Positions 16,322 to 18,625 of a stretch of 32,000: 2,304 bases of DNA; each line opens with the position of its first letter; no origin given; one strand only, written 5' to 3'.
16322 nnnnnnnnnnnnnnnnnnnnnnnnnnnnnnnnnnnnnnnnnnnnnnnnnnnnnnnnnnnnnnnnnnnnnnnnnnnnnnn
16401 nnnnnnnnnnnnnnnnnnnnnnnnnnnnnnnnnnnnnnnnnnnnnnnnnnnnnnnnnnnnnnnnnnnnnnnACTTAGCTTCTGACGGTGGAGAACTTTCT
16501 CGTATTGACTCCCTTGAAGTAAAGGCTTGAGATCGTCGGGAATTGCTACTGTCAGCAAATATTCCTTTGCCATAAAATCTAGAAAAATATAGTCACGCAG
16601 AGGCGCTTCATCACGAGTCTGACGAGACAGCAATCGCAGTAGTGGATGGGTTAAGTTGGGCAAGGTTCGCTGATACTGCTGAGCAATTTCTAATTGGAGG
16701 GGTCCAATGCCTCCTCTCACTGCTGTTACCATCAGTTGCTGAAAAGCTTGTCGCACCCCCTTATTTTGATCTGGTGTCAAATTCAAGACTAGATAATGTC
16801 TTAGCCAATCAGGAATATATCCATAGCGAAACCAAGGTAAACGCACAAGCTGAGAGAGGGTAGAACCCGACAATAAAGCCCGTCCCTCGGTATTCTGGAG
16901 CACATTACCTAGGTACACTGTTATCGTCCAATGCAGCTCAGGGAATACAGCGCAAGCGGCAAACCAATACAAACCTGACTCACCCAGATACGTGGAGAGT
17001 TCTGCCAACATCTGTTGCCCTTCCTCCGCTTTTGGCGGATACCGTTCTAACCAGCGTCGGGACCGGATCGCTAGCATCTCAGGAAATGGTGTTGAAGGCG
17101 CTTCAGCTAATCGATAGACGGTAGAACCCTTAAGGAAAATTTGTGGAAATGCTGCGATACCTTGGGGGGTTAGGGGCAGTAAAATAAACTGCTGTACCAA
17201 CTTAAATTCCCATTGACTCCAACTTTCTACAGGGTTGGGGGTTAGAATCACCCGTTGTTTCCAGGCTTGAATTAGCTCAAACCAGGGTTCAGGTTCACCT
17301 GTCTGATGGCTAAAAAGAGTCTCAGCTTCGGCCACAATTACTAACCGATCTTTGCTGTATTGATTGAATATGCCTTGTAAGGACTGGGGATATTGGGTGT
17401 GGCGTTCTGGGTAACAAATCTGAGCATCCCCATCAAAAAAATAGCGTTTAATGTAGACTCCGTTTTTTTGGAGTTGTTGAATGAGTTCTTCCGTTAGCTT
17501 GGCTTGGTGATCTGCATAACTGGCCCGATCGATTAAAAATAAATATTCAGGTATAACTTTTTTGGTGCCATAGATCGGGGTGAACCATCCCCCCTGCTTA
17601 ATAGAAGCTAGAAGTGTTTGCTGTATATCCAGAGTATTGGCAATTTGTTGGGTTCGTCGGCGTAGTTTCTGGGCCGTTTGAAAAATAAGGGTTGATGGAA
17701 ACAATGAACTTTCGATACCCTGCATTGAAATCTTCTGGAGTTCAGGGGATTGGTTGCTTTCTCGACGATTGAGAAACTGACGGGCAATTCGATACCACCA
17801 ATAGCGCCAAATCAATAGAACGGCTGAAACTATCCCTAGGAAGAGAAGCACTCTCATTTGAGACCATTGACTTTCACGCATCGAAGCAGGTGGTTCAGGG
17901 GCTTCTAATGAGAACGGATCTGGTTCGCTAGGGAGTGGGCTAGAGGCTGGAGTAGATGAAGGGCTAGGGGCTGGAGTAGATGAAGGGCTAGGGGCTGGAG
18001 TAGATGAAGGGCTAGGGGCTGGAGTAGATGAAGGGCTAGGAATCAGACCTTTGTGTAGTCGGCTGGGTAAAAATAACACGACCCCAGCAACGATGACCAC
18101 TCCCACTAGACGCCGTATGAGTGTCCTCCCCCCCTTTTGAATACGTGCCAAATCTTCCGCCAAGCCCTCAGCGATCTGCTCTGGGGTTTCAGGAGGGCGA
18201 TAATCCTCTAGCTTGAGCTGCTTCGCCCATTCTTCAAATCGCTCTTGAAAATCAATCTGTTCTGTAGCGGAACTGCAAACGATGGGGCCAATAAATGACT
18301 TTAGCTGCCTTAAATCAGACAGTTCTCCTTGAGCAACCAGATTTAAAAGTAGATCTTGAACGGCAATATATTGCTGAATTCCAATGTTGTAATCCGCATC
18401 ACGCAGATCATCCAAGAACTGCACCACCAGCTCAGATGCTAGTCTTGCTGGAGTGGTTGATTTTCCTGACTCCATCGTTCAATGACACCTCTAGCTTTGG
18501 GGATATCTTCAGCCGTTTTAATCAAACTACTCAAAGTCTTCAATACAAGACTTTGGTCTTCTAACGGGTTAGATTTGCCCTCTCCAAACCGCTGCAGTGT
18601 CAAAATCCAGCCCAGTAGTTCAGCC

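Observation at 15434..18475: A CoxE-type vWA protein rebuilt as a membrane protein, with MIDAS residues replaced and a pentapeptide beta-helix attached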

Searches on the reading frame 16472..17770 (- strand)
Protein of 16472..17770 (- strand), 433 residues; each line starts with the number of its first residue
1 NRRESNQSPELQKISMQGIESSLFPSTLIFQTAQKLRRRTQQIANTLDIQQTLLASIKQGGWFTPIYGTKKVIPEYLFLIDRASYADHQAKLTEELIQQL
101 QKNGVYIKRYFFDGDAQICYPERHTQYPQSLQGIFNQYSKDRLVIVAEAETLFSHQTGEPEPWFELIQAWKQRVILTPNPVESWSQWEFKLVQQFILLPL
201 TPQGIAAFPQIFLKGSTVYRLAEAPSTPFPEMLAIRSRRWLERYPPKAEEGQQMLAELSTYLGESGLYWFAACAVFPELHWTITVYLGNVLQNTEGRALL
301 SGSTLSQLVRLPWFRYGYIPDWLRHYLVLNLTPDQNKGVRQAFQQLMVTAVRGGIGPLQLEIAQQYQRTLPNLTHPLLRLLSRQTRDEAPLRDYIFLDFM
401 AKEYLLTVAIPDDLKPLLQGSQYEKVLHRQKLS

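Call 17: search_solved_structures(query=A2, max_evalue=10, show_alignments=3)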
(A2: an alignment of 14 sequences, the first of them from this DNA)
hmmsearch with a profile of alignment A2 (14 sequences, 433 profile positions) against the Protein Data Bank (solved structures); distinct sequences matched with E-value up to 10: 4.
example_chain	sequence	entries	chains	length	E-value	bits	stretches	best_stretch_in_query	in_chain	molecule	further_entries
6gj3_C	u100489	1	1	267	0.071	15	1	196-292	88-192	TssG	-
6n38_G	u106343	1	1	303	0.095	14.6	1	196-292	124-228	Putative type VI secretion protein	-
6giy_C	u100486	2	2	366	0.14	14.1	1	196-292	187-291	TssG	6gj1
10xn_A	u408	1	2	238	0.37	12.6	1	58-97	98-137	Triacylglycerol lipase related protein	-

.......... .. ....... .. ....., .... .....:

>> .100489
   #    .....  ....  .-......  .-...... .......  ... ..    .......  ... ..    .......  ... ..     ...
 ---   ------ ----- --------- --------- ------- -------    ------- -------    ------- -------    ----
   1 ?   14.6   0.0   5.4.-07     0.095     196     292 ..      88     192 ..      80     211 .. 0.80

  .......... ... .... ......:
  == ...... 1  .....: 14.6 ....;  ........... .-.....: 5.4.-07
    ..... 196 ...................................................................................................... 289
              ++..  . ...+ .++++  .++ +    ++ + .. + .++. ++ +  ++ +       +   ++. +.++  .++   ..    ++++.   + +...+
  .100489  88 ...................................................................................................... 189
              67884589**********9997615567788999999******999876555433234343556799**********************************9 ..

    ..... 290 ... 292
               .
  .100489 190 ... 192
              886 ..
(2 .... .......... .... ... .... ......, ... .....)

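Call 18: find_homologous_proteins(query=A2, max_evalue=0.001)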
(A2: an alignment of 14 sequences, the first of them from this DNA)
Query A2 (14 sequences) (433 aa, profile of the alignment): 42 proteins with E <= 0.001 among 8000 candidates.
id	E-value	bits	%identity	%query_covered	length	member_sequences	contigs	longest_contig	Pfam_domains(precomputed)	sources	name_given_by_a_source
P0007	1.6e-185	635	62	91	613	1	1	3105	PF25168.2,PF25174.2,PF24814.2,PF24105.2,PF24805.2,PF23381.2,PF25173.2,PF25175.2,PF24817.2,PF24796.2,PF24780.2,PF23393.3,PF25172.2,PF24782.3,PF25391.2,PF24807.2,PF25047.1,PF00400.39,PF23414.2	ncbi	ncbi:MAG: WD40 repeat domain-containing protein, partial [Elainellaceae cyanobacterium]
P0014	1.6e-180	619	48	97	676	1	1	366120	-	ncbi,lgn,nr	ncbi:hypothetical protein NIES2111_58900 (plasmid) [Nostoc sp. NIES-2111]|nr:hypothetical protein NI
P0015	2.8e-171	588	40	99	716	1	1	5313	-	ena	-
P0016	1.6e-167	576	42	95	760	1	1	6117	-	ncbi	ncbi:MAG: hypothetical protein AAF298_20990, partial [Cyanobacteria bacterium P01_A01_bin.40]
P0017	2.0e-163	562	46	98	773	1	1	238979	-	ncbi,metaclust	ncbi:hypothetical protein KR51_00018940, partial [Rubidibacter lacunae KORDI 51-2]|metaclust:status=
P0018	1.5e-162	559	44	99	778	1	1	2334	-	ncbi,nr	ncbi:MAG: hypothetical protein O4752_05520, partial [Trichodesmium sp. St4_bin8_1]|nr:hypothetical p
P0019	2.8e-160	552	46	86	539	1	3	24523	PF25174.2,PF23381.2,PF25173.2,PF25175.2,PF00400.39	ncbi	-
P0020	1.7e-156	539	41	91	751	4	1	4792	PF03781.23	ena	-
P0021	5.9e-156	538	42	96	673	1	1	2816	-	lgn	-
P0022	3.5e-151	522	47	83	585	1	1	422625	-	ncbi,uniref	ncbi:MAG: hypothetical protein V7L29_01215 [Nostoc sp.]|uniref:hypothetical protein n=1 Tax=Nostoc s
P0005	2.8e-150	519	67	69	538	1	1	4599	-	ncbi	ncbi:MAG: hypothetical protein ABG776_02990, partial [Cyanobacteria bacterium J06555_13]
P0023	5.0e-145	502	49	73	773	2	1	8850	PF25168.2,PF23586.3,PF24105.2,PF24805.2,PF25048.2,PF24017.3,PF23342.2,PF23411.2,PF24817.2,PF23798.2,PF23393.3,PF23385.2,PF23389.2,PF20426.5,PF25460.2,PF00400.39,PF11715.17,PF23414.2,PF25178.1,PF23410.5,PF23775.2,PF25174.2,PF24814.2,PF23381.2,PF21029.4,PF25173.2,PF23383.2,PF25171.2,PF12894.14,PF25175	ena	-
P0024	2.1e-142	493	50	79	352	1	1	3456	-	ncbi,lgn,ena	-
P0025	2.3e-138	480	43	84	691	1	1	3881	PF03781.23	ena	-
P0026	8.6e-130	451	39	98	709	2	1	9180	-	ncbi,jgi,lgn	-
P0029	2.2e-104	368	48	61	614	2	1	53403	PF03781.23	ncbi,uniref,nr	ncbi:formylglycine-generating enzyme family protein [Anabaena subtropica FACHB-260]|uniref:Formylgly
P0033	4.3e-95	337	32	88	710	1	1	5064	-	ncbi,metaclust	ncbi:conserved hypothetical protein, membrane, partial [Candidatus Magnetomorum sp. HK-1]|metaclust:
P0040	6.1e-64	234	38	55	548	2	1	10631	PF03781.23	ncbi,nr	ncbi:formylglycine-generating enzyme family protein [Sphaerospermopsis aphanizomenoides BCCUSP55]|nr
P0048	7.8e-51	191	43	39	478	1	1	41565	PF03781.23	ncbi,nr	ncbi:formylglycine-generating enzyme family protein [Anabaena sp. UHCC 0204]|nr:formylglycine-genera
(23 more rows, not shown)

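Call 22: search_protein_families(library=pfam, proteins=[window:16472-17770:-], max_evalue=10)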
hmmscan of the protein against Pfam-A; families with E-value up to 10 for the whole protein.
window:16472-17770:- (433 aa): 0 families

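Call 26: predict_structure(alignment_id=A3)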
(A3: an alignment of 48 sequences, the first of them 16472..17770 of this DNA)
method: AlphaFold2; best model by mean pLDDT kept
length: 433 residues; sequences in the alignment: 48
mean_pLDDT: 86.4   pTM: 0.82
mean pLDDT of the five models: 86.4, 85.3, 85.0, 84.0, 83.3
residues with pLDDT >= 90: 296; 70-90: 70; 50-70: 39; < 50: 28
segments of 3 or more residues with pLDDT < 50: 1-13, 354-362, 404-409
pLDDT, mean of each block of 10 residues (from residue 1): 38 54 88 97 93 97 95 97 96 96 97 96 91 97 97 95 96 96 94 96 95 87 85 93 95 97 97 93 93 96 93 96 94 95 82 47 60 74 74 82 50 66 72 60
secondary structure, 60 per line:
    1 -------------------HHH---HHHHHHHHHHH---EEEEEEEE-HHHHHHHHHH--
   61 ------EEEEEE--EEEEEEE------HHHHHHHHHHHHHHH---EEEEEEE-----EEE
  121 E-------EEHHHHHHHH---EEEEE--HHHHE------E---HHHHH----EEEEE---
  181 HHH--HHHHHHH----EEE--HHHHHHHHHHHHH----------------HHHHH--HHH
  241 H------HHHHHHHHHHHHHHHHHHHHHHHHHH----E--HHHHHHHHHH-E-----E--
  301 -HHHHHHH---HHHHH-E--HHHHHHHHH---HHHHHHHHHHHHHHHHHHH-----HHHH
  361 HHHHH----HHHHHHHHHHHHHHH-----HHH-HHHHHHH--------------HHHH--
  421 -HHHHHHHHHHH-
elements in order: H26-36 E40-47 H49-58 E67-72 E75-81 H88-102 E106-112 E118-121 H131-138 E142-146 H149-152 H164-168 E173-177 H186-192 E197-199 H202-214 H231-235 H238-241 H248-273 H281-290 H302-308 H312-316 H321-329 H333-351 H357-365 H370-384 H394-400 H415-418 H422-432

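Call 29: fold_search(model_id=the predicted structure, library=pdb)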
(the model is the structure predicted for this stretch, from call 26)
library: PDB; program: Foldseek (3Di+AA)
matches with E <= 10: 1056; with E <= 0.001: 1
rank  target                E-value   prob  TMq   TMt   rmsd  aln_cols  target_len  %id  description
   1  9qhf_G                8.7e-04  1.00  0.21  0.36  10.6       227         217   14  NorQD complex state 3 from Jhaorihella thermophila (released 2026-03-25)
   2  9qh6_G                1.0e-03  1.00  0.22  0.30  11.0       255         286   13  NorQ in complex with NorD VWA domain from Paracoccus denitrificans (released 2026-03-25)
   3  9qhe_G                1.4e-03  1.00  0.23  0.36  10.1       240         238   13  NorQD complex state 2 from Jhaorihella thermophila (released 2026-03-25)
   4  5irm_C                4.6e-03  0.44  0.19  0.13  22.7       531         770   10  Crystal structure of rabbit NOD2 in an ADP-bound state (Crystal form2) (released 2016-06-29)
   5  7w9x_A                5.7e-03  0.51  0.17  0.19  17.1       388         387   14  Crystal structure of Bacillus subtilis YugJ in complex with nickel (released 2022-12-07)
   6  8fwz_A                6.4e-03  0.97  0.17  0.31  11.1       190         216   15  Crystal structure of the Trypanosoma cruzi hypoxanthine-guanine-xanthine phosphoribosyltransferase (HGXPRT), isoform D (released 2023-07-19)
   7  5irn                  6.4e-03  0.33  0.17  0.11  22.0       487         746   13  Crystal structure of rabbit NOD2 in an ADP-bound state (Crystal form1) (released 2016-06-29)
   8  8fwy_A                7.1e-03  0.97  0.17  0.30  11.1       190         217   15  Crystal structure of the Trypanosoma cruzi hypoxanthine-guanine-xanthine phosphoribosyltransferase (HGXPRT), isoform D (released 2023-07-19)
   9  7w9z_A                1.1e-02  0.33  0.16  0.18  17.5       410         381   11  Crystal structure of Bacillus subtilis YugJ in complex with NADP and nitrate (released 2022-12-07)
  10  5irm_A                1.2e-02  0.30  0.17  0.11  22.8       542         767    9  Crystal structure of rabbit NOD2 in an ADP-bound state (Crystal form2) (released 2016-06-29)
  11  8xhk_F                1.5e-02  0.41  0.17  0.19  21.1       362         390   10  Crystal structure of alpha-Oxoamine Synthase Alb29 with PLP cofactor (released 2024-05-01)
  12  5e38_C                1.6e-02  0.93  0.20  0.35   9.5       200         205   10  Structural basis of mapping the spontaneous mutations with 5-flourouracil in uracil phosphoribosyltransferase from Myc (released 2015-10-21)
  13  8fx2_A                1.7e-02  0.93  0.17  0.31  10.8       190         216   15  Crystal structure of the Trypanosoma cruzi hypoxanthine-guanine-xanthine phosphoribosyltransferase (HGXPRT), isoform D (released 2023-07-19)
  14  8fx1_A                1.9e-02  0.91  0.17  0.30  10.8       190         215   15  Crystal structure of the Trypanosoma cruzi hypoxanthine-guanine-xanthine phosphoribosyltransferase (HGXPRT), isoform D (released 2023-07-19)
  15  1p17_A                1.9e-02  0.77  0.16  0.30  12.2       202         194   13  Hypoxanthine Phosphoribosyltransferase from Trypanosoma cruzi, K68R mutant, complexed with the product IMP (released 2004-05-18)
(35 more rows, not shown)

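Call 31: list_cluster_members(proteins=[P0017, P0033, P0014, P0029, P0040, P0048, P0001])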
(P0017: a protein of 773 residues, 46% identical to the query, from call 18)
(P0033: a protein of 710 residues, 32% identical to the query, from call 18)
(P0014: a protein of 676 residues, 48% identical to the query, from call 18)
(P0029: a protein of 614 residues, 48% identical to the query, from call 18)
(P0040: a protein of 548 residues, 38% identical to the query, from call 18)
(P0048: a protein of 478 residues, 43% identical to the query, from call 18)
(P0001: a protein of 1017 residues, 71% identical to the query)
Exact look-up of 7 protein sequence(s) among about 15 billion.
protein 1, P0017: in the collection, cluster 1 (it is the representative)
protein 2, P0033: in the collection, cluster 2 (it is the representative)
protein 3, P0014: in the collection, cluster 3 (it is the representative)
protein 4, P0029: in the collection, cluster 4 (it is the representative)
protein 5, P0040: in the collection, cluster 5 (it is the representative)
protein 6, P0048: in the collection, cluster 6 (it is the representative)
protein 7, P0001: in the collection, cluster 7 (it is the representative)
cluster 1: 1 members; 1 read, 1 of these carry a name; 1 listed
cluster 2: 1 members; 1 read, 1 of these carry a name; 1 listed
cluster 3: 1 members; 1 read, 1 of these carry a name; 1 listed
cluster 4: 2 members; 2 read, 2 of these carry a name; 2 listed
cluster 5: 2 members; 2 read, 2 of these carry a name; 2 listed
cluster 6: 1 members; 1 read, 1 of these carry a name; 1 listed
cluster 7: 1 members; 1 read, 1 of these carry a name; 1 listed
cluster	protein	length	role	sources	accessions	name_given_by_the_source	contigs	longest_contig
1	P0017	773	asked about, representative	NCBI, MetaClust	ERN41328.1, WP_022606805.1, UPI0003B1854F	hypothetical protein KR51_00018940, partial [Rubidibacter lacunae KORDI 51-2] | status=active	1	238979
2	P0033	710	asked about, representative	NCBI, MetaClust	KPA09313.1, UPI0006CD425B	conserved hypothetical protein, membrane, partial [Candidatus Magnetomorum sp. HK-1] | status=active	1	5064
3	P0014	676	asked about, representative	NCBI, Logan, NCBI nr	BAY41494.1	hypothetical protein NIES2111_58900 (plasmid) [Nostoc sp. NIES-2111] | hypothetical protein NIES2111_58900 [Nostoc sp. NIES-2111]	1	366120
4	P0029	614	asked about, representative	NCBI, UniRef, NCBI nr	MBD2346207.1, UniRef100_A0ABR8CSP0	formylglycine-generating enzyme family protein [Anabaena subtropica FACHB-260] | Formylglycine-generating enzyme family protein n=2 Tax=Anabaena TaxID=1163 ...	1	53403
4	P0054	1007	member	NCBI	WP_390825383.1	formylglycine-generating enzyme family protein [Anabaena subtropica]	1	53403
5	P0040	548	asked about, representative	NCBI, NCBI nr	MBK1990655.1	formylglycine-generating enzyme family protein [Sphaerospermopsis aphanizomenoides ...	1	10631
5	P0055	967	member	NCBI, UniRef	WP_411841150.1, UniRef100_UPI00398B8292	formylglycine-generating enzyme family protein [Sphaerospermopsis aphanizomenoides] | formylglycine-generating enzyme family protein n=1 Tax=Sphaerospermopsis aphanizomenoides ...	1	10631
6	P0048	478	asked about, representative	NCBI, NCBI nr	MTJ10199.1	formylglycine-generating enzyme family protein [Anabaena sp. UHCC 0204]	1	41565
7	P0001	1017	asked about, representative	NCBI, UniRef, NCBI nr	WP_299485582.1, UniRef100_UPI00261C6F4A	hypothetical protein [Acaryochloris sp. IP29b_bin.137] | WD40 domain-containing protein n=1 Tax=Acaryochloris sp. IP29b_bin.137 TaxID=2969217 ...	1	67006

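Call 85: search_protein_representatives(alignment_id=A2)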
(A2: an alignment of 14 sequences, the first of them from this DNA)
Query: 14 sequences, 433 profile positions. Proteins with E-value up to 0.001 (for the whole library): 3845; up to 1e-10: 3473; up to 1e-30: 2640. The best 150 are listed.
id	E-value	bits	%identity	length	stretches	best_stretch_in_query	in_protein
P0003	3.4e-210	714.7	-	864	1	16-432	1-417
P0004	1.1e-208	709.7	-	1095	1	1-427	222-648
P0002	1.1e-206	703.1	-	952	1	1-432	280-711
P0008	2.6e-197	672.2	-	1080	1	1-429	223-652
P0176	1.3e-193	660.0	-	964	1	1-429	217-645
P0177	1.4e-193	659.9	-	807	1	1-426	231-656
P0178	4.3e-190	648.4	-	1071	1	1-427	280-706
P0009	5.1e-190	648.2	-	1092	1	1-427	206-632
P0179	6.5e-187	638.0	-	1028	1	1-420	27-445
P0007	5.2e-186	635.0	-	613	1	37-431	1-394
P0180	8.7e-183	624.4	-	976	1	1-428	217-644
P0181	1.1e-182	624.0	-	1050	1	1-427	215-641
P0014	5.1e-181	618.5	-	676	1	1-427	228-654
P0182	8.4e-180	614.5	-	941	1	1-426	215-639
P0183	1.5e-174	597.2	-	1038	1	1-429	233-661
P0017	6.3e-164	562.2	-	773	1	1-426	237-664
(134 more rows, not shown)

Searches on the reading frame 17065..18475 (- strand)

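Call 41: search_protein_families(library=pfam, alignment_id=A5, max_evalue=0.01)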
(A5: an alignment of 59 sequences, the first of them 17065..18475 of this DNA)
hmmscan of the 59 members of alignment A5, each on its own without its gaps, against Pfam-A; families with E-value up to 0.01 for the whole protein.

A. member 1, window:17065-18475:- (470 aa): 0 families

B. families by the number of members that match (of 59 scanned): 60 families (the first 25 are shown)
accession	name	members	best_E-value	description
PF18911.6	PKD_4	8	5e-15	PKD domain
PF00801.26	PKD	8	6.8e-12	PKD domain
PF13620.12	CarboxypepD_reg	7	7.9e-08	Carboxypeptidase regulatory-like domain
PF05762.20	VWA_CoxE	3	0.0014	VWA domain containing CoxE-like protein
PF13715.12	CarbopepD_reg_2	2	2.6e-06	CarboxypepD_reg-like domain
PF14316.11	DUF4381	2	0.00018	Domain of unknown function (DUF4381)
PF00400.38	WD40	1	2.2e-72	WD domain, G-beta repeat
PF25174.1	Beta-prop_THOC3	1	9.6e-55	THOC3 beta-propeller domain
PF25173.1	Beta-prop_WDR3_1st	1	2.7e-54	WDR3 first beta-propeller domain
PF24807.1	WD40_CDC20-Fz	1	9.3e-53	CDC20/Fizzy WD40 domain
PF24814.1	WD40_Prp19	1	7e-48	Prp19 WD40 domain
PF25175.1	Beta-prop_WDR5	1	1.8e-47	WDR5 beta-propeller domain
PF25391.1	WD40_Gbeta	1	1.9e-47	G protein beta WD-40 repeat protein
PF24805.1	EIF3I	1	1.1e-35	EIF3I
PF24817.1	WD40_WDHD1_1st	1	1.8e-33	WDHD1 first WD40 domain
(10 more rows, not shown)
